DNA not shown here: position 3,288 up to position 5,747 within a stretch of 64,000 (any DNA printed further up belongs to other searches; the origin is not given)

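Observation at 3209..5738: Minimal tRNA-Pro integrative islet carrying a solitary Z1-domain NTPase (candidate single-gene defence or Type IV-like restriction)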

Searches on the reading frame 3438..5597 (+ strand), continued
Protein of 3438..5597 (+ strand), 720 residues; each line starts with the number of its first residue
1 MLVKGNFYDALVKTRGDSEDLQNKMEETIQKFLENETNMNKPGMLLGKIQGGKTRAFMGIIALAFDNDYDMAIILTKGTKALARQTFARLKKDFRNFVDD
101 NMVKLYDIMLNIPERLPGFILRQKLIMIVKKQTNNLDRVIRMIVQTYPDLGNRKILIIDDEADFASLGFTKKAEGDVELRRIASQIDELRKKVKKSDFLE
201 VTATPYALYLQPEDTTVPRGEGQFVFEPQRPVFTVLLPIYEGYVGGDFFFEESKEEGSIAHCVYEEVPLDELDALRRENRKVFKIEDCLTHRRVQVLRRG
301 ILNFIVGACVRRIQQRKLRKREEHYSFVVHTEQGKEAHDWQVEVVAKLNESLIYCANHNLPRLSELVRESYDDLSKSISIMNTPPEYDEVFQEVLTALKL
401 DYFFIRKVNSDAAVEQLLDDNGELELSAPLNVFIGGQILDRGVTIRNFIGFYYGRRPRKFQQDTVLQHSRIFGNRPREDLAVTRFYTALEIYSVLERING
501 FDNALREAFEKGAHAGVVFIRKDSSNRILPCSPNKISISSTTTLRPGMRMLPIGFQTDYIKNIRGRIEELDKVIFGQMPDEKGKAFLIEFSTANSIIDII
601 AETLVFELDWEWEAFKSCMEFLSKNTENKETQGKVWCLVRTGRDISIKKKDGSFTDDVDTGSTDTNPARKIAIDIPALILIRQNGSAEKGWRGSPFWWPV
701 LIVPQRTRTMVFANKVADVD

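Call 47: predict_structure(alignment_id=A2)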
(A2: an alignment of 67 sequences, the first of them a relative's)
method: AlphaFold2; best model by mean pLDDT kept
length: 720 residues; sequences in the alignment: 67
mean_pLDDT: 85.4   pTM: 0.84
mean pLDDT of the five models: 85.4, 79.1, 75.3, 71.3, 69.3
residues with pLDDT >= 90: 336; 70-90: 313; 50-70: 54; < 50: 17
segments of 3 or more residues with pLDDT < 50: 165-176
pLDDT, mean of each block of 10 residues (from residue 1): 92 92 95 87 82 87 96 82 83 91 83 75 89 81 83 89 48 50 76 88 77 55 70 85 84 88 92 89 91 95 98 95 93 80 96 96 97 95 95 96 89 81 88 81 81 75 56 84 91 85 84 76 86 79 91 85 86 91 90 96 87 93 90 95 86 80 88 95 90 92 92 73
secondary structure, 60 per line:
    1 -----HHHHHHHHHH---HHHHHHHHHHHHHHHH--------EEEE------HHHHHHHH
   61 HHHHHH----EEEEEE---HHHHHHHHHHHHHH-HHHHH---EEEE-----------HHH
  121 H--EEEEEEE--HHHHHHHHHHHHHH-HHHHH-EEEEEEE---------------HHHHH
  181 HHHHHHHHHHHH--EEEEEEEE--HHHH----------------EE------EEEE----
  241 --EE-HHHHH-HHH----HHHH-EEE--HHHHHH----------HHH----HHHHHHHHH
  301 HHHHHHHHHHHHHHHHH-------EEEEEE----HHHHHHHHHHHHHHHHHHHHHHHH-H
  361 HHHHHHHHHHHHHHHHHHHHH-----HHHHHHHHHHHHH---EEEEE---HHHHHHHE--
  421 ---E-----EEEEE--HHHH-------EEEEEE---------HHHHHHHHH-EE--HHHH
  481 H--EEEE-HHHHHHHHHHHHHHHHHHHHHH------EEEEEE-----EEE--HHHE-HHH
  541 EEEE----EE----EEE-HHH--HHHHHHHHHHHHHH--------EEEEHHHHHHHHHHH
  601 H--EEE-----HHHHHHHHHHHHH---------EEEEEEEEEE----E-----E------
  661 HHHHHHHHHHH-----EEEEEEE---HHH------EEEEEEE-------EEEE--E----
elements in order (helices of 4 or more, strands of 3 or more residues): H6-15 H19-34 E43-46 H53-66 E71-76 H80-93 H95-99 E103-106 H118-121 E124-130 H133-146 H148-152 E154-160 H176-192 E195-202 H205-208 E233-236 H246-250 H259-262 E264-266 H269-274 H292-317 E325-330 H335-358 H360-381 H387-399 E403-407 H411-417 E430-434 H437-440 E448-453 H463-471 H477-481 E484-487 H489-510 E517-522 E528-530 E541-544 E555-557 H564-577 E586-589 H590-601 E604-606 H612-624 E634-643 H661-671 E677-683 E696-702 E710-713

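Call 50: search_protein_families(library=pfam, alignment_id=A3, max_evalue=0.0001)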
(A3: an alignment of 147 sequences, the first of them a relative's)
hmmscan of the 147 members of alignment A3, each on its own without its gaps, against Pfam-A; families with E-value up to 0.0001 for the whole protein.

A. member 1, L006:4784-5191:- (136 aa): 0 families

B. families by the number of members that match (of 147 scanned): 124 families (the first 25 are shown)
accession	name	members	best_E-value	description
PF04851.21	ResIII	7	3.3e-39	Type III restriction enzyme, res subunit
PF01555.25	N6_N4_Mtase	7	5.1e-32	DNA methylase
PF06803.17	DUF1232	7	4.6e-15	Protein of unknown function (DUF1232)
PF00270.35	DEAD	6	2.7e-11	DEAD/DEAH box helicase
PF15515.12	MvaI_BcnI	5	6.1e-69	MvaI/BcnI restriction endonuclease family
PF02384.22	N6_Mtase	4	6.1e-71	N-6 DNA Methylase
PF00563.25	EAL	3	1.9e-77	EAL domain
PF00990.26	GGDEF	3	1.1e-44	Diguanylate cyclase, GGDEF domain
PF03707.21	MHYT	3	2.2e-40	Bacterial signalling protein N terminal repeat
PF07669.17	Eco57I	3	3.7e-32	Eco57I restriction-modification methylase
PF00989.32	PAS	3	3.5e-18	PAS fold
PF13426.13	PAS_9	3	3.6e-17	PAS domain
PF00176.29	SNF2-rel_dom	3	2.3e-16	SNF2-related domain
PF08448.16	PAS_4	3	4.4e-11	PAS fold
PF20473.4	MmeI_Mtase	3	1.8e-09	MmeI, DNA-methyltransferase domain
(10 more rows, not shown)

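Call 51: fold_search(model_id=the predicted structure, library=pdb)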
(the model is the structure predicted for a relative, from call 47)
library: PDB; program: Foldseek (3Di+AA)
matches with E <= 10: 1584; with E <= 0.001: 188
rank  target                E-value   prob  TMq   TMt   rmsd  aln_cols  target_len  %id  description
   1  4beb_B                2.6e-09  1.00  0.32  0.29  13.7       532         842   12  MUTANT (K220E) OF THE HSDR SUBUNIT OF THE ECOR124I RESTRICTION ENZYME IN COMPLEX WITH ATP (released 2014-03-26)
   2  4beb_C                8.7e-09  1.00  0.31  0.27  13.4       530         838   12  MUTANT (K220E) OF THE HSDR SUBUNIT OF THE ECOR124I RESTRICTION ENZYME IN COMPLEX WITH ATP (released 2014-03-26)
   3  4beb_A                9.7e-09  1.00  0.31  0.27  18.4       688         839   10  MUTANT (K220E) OF THE HSDR SUBUNIT OF THE ECOR124I RESTRICTION ENZYME IN COMPLEX WITH ATP (released 2014-03-26)
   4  4beb_D                2.6e-08  1.00  0.31  0.27  13.3       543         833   11  MUTANT (K220E) OF THE HSDR SUBUNIT OF THE ECOR124I RESTRICTION ENZYME IN COMPLEX WITH ATP (released 2014-03-26)
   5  4be7_D                1.4e-07  1.00  0.29  0.26  13.5       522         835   12  MUTANT (K220R) OF THE HSDR SUBUNIT OF THE ECOR124I RESTRICTION ENZYME IN COMPLEX WITH ATP (released 2014-03-26)
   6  6i3p_D                2.8e-07  1.00  0.30  0.34   8.5       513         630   13  Crystal structure of DEAH-box ATPase Prp22 with bound ssRNA (released 2019-03-06)
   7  7bst_B                3.0e-07  1.00  0.31  0.24  12.9       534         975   13  EcoR124I-Ocr in the Intermediate State (released 2020-05-27)
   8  5d0u                  3.5e-07  1.00  0.29  0.30  10.0       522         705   10  Crystal structure of the RNA-helicase Prp43 from Chaetomium thermophilum bound to ADP (released 2016-02-10)
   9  1wp9_B                3.7e-07  1.00  0.23  0.32  17.5       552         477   12  Crystal structure of Pyrococcus furiosus Hef helicase domain (released 2005-02-01)
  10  6i3p_C                4.6e-07  1.00  0.29  0.33   8.5       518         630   13  Crystal structure of DEAH-box ATPase Prp22 with bound ssRNA (released 2019-03-06)
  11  5f98_I                4.9e-07  1.00  0.25  0.28  17.2       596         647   10  Crystal structure of RIG-I in complex with Cap-0 RNA (released 2016-01-13)
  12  5i8q_A                5.4e-07  1.00  0.30  0.29   9.6       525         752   11  S. cerevisiae Prp43 in complex with RNA and ADPNP (released 2017-02-01)
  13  5mqf_q                6.1e-07  1.00  0.29  0.33  10.1       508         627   12  Cryo-EM structure of a human spliceosome activated for step 2 of splicing (C* complex) (released 2017-03-22)
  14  6hyt_C                6.4e-07  1.00  0.28  0.31  10.0       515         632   13  Crystal structure of DHX8 helicase domain bound to ADP at 2.3 Angstrom (released 2019-08-28)
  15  7w0c_A                7.2e-07  1.00  0.26  0.14  21.7       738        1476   11  Dicer2-Loqs-PD-dsRNA complex at early-translocation state (released 2022-04-27)
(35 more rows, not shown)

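Call 70: find_encoding_contigs(protein=P0007, flank=5000, max_places=1)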
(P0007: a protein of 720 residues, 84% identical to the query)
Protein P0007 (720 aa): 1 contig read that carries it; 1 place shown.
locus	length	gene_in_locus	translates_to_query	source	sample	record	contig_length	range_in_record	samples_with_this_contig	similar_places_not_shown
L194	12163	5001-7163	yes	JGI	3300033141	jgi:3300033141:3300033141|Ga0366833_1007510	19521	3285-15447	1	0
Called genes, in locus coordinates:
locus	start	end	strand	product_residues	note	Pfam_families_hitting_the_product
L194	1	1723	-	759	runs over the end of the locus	PF09250:Prim-Pol, PF08708:PriCT_1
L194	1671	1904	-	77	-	-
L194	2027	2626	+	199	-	-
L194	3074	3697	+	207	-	PF03592:Terminase_2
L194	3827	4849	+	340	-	PF08808:RES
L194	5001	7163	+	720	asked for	PF10593:Z1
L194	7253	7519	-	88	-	-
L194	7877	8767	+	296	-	PF18643:RE_BsaWI (weak)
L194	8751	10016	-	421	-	PF01555:N6_N4_Mtase (weak), PF01170:UPF0020 (weak)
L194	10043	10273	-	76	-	-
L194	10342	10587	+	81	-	-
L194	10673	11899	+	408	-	PF13091:PLDc_2 (weak)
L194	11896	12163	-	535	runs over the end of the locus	PF01555:N6_N4_Mtase (weak), PF01170:UPF0020 (faint)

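Call 71: find_encoding_contigs(protein=P0009, flank=5000, max_places=1)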
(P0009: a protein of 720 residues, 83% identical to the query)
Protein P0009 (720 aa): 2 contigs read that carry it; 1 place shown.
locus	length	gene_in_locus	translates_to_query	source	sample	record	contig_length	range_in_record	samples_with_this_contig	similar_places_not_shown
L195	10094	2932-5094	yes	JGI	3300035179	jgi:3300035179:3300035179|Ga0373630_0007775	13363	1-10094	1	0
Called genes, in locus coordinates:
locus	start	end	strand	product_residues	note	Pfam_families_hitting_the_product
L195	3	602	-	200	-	?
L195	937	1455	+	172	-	PF00571:CBS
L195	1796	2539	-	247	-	PF01936:NYN, PF12872:OST-HTH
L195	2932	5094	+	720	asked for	PF10593:Z1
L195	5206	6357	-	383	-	PF02771:Acyl-CoA_dh_N, PF02770:Acyl-CoA_dh_M, PF00441:Acyl-CoA_dh_1, PF08028:Acyl-CoA_dh_2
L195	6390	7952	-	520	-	PF01039:Carboxyl_trans, PF03255:ACCA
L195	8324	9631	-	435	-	PF07690:MFS_1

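Call 72: find_encoding_contigs(protein=P0012, flank=5000, max_places=1)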
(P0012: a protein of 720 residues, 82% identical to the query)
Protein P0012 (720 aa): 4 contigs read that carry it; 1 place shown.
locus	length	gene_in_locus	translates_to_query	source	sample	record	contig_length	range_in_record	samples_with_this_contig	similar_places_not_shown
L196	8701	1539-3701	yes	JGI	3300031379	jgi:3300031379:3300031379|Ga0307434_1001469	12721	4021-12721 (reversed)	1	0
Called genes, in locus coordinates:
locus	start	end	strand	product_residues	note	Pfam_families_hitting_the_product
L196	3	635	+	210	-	?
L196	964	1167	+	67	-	-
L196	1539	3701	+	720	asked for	PF10593:Z1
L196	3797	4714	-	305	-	-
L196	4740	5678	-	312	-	PF01555:N6_N4_Mtase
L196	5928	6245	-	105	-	-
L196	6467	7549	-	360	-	-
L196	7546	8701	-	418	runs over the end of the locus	-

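Call 73: find_encoding_contigs(protein=P0015, flank=5000, max_places=1)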
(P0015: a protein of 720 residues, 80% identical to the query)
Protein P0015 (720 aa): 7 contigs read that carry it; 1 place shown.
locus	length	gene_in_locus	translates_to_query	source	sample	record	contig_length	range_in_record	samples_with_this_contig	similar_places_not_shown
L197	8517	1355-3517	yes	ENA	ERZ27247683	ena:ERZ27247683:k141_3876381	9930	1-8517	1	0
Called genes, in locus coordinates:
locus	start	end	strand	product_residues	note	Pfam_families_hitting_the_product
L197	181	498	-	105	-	PF00076:RRM_1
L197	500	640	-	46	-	-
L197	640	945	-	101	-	PF13451:zf_Tbcl, PF23477:zf_Tbcl_2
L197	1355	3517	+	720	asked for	PF10593:Z1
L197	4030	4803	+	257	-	PF01209:Ubie_methyltran, PF13489:Methyltransf_23, PF13847:Methyltransf_31, PF08241:Methyltransf_11, PF08242:Methyltransf_12, PF13649:Methyltransf_25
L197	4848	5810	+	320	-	PF03446:NAD_binding_2, PF00393:6PGD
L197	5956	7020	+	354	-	PF08240:ADH_N, PF16912:Glu_dehyd_C, PF00107:ADH_zinc_N (weak)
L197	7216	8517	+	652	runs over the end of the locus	PF00723:Glyco_hydro_15, PF22422:MGH1-like_GH (faint), PF00723:Glyco_hydro_15 (weak)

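Call 95: find_related_loci(query=A1, collection=viral_contigs, flank=6000)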
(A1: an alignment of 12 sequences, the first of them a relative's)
Query A1 (720 aa) in viral_contigs; peptide patterns used: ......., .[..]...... (x = any residue, [..] = any of these).
70 stretches matched a pattern; 11 encode a relative of the query (tblastn E <= 1e-3); 11 distinct loci.
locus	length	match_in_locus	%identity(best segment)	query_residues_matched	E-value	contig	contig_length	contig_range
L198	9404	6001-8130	46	3-714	0e+0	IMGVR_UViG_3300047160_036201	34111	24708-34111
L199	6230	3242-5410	43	1-718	0e+0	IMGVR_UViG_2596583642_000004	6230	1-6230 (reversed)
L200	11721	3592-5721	42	6-714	0e+0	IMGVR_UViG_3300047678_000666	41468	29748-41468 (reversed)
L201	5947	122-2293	43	3-716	0e+0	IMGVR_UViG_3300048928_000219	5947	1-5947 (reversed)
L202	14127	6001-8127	41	6-718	3e-167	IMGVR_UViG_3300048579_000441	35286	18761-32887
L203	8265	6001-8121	42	6-717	2e-165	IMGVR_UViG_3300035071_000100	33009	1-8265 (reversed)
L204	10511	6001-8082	39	6-714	3e-145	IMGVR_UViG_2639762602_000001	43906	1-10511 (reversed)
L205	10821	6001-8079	40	6-713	3e-145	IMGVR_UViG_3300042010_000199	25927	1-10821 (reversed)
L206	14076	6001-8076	43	1-713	2e-171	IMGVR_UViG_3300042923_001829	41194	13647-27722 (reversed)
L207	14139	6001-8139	36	25-713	6e-129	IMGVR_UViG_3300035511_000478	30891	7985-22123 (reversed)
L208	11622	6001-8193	34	25-713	9e-127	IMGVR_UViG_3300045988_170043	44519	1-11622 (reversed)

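Call 97: search_protein_families(library=padloc, alignment_id=A3, max_evalue=0.000001)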
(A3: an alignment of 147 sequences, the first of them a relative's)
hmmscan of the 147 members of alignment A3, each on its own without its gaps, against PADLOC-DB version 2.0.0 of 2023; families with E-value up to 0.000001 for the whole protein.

A. member 1, L006:4784-5191:- (136 aa): 0 families

B. families by the number of members that match (of 147 scanned): 375 families (the first 25 are shown)
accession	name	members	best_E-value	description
PDLC04134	mad2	7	2.2e-44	mads_2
PDLC03353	MTase_II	7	3.1e-13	Type II methyltransferase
PDLC03632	MTase_III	6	3.3e-172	Type III methyltransferase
PDLC03354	MTase_II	6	1.5e-41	Type II methyltransferase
PDLC03636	MTase_III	6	8.5e-40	Type III methyltransferase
PDLC03644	MTase_III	6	1.6e-36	Type III methyltransferase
PDLC03635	MTase_III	6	6.6e-33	Type III methyltransferase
PDLC03638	MTase_III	6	2.7e-31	Type III methyltransferase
PDLC03633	MTase_III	6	5.6e-31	Type III methyltransferase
PDLC03634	MTase_III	6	9.2e-30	Type III methyltransferase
PDLC03339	MTase_II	6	1.3e-27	Type II methyltransferase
PDLC03300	MTase_II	6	3.6e-27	Type II methyltransferase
PDLC03371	MTase_II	6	1.9e-24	Type II methyltransferase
PDLC03641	MTase_III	6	1.8e-22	Type III methyltransferase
PDLC03637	MTase_III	6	3.3e-20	Type III methyltransferase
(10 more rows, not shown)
